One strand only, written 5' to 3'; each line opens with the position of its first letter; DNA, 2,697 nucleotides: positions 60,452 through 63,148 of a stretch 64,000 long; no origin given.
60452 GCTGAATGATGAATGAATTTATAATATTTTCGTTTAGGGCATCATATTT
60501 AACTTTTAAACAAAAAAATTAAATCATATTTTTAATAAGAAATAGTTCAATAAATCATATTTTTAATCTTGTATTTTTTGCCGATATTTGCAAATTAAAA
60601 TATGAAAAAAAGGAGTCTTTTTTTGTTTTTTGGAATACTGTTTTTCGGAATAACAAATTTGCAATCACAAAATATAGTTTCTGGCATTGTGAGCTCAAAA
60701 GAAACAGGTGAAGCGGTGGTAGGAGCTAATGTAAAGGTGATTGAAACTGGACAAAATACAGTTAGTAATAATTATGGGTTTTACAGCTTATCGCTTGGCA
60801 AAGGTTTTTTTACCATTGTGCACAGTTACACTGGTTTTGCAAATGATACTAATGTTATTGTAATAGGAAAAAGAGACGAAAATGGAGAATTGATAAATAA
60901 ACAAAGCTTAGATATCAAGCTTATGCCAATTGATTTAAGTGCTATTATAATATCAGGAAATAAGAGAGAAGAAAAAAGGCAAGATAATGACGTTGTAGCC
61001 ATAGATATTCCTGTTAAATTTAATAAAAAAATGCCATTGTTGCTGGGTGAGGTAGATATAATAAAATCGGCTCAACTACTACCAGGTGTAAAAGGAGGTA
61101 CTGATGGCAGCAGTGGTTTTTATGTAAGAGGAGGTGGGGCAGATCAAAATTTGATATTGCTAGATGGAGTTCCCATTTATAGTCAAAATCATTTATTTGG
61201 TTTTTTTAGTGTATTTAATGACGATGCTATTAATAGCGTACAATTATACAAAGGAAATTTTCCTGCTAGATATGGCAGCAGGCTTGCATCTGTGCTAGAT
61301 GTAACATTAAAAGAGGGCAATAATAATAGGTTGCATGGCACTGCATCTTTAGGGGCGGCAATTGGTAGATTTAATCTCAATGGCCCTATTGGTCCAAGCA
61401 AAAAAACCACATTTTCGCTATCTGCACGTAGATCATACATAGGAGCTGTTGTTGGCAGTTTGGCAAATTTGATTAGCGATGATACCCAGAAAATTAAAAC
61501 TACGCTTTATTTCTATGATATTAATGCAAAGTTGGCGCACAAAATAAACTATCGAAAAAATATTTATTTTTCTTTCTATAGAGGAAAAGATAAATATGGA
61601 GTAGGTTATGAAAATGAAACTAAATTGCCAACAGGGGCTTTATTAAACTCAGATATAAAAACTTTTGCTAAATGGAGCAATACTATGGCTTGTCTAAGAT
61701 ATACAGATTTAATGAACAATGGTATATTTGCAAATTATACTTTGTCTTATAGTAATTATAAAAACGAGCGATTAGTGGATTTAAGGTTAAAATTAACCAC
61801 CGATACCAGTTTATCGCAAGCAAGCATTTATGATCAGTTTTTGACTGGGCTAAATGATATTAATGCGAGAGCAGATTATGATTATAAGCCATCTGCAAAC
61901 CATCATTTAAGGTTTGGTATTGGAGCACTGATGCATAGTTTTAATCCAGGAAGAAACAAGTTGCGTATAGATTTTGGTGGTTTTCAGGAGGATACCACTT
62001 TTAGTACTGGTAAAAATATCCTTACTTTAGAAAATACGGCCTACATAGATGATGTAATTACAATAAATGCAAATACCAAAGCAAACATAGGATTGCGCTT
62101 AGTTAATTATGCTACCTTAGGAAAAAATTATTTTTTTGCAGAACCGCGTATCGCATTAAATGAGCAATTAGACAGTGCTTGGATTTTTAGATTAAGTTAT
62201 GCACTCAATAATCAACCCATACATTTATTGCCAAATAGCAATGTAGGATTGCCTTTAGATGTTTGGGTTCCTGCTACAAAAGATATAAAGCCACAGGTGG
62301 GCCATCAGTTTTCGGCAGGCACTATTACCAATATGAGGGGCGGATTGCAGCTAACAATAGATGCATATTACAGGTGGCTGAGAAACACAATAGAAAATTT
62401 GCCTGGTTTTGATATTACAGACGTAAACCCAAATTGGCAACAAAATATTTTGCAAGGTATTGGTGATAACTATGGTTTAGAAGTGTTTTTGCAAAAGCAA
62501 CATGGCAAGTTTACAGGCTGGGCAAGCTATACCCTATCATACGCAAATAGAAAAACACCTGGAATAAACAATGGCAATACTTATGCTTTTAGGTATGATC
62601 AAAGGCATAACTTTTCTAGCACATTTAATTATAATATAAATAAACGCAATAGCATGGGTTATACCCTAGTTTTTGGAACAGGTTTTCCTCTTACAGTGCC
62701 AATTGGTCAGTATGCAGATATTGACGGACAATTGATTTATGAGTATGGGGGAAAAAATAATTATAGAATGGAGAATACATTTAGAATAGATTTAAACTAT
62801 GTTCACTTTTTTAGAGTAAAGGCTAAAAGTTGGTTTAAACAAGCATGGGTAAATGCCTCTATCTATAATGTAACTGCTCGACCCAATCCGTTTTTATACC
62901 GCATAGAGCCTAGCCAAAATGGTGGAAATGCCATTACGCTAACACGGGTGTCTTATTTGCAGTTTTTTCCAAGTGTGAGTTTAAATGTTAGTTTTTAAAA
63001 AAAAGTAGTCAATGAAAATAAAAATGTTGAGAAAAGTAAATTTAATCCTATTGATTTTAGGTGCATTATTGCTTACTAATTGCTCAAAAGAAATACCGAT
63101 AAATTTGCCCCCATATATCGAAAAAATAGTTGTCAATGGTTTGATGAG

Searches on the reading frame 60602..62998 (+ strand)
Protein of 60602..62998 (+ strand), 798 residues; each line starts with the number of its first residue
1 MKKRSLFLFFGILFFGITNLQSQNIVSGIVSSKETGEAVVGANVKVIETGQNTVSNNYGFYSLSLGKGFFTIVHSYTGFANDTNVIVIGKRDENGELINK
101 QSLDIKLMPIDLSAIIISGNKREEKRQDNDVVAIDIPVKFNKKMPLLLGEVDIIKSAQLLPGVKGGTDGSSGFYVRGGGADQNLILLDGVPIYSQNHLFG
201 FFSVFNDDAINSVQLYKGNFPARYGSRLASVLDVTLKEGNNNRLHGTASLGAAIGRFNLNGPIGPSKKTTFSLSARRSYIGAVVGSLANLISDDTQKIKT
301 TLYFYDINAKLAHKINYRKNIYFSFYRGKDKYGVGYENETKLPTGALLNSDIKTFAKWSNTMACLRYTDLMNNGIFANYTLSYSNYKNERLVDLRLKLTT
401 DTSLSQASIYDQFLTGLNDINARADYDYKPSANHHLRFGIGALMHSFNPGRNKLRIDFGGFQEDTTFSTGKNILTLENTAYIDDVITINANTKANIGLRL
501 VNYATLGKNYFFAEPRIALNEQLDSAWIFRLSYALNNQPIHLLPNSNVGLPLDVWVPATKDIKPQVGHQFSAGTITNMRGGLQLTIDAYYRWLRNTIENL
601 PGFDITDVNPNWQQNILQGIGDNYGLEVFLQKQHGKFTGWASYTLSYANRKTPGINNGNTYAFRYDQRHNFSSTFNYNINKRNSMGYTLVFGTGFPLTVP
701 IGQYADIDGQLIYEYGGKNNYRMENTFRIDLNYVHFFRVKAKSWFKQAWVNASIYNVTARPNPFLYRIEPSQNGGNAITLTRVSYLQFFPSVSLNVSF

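Call 83: search_protein_families(library=pfam, proteins=[window:60602-62998:+], max_evalue=0.00001)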
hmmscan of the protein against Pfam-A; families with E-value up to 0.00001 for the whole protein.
window:60602-62998:+ (798 aa): 3 families
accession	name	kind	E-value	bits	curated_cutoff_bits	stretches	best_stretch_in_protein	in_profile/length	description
PF07715.20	Plug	-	5.9e-12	46.5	23.9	1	152-227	24-102/107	TonB-dependent Receptor Plug Domain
PF13715.12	CarbopepD_reg_2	-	6.3e-10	39.4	32.2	1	26-93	1-69/88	CarboxypepD_reg-like domain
PF13620.12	CarboxypepD_reg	-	1.2e-07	32.4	32.3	1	26-88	2-69/82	Carboxypeptidase regulatory-like domain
